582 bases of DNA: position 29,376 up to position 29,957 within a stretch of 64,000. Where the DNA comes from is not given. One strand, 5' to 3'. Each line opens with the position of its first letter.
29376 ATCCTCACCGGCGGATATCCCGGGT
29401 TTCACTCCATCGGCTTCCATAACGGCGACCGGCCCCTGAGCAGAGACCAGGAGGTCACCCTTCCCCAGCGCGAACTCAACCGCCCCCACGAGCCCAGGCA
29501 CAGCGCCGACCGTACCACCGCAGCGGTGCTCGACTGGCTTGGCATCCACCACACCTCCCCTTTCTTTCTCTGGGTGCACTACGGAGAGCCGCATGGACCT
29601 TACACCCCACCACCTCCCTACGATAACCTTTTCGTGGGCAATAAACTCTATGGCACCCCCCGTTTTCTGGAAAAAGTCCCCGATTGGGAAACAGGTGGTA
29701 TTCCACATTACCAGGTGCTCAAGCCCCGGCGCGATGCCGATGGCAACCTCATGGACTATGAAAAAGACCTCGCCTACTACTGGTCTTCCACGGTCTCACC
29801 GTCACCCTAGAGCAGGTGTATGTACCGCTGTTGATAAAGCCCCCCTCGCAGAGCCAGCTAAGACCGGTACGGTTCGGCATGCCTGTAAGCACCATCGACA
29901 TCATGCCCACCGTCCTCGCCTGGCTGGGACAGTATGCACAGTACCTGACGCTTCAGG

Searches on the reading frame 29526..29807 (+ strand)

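Call 6: search_protein_families(library=pfam, proteins=[window:29526-29807:+], max_evalue=0.01)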
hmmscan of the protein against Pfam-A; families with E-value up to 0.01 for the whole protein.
window:29526-29807:+ (94 aa): 1 family
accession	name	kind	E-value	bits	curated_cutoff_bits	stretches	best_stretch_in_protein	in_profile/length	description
PF00884.28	Sulfatase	-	0.0023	17.7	25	1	3-37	155-189/301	Sulfatase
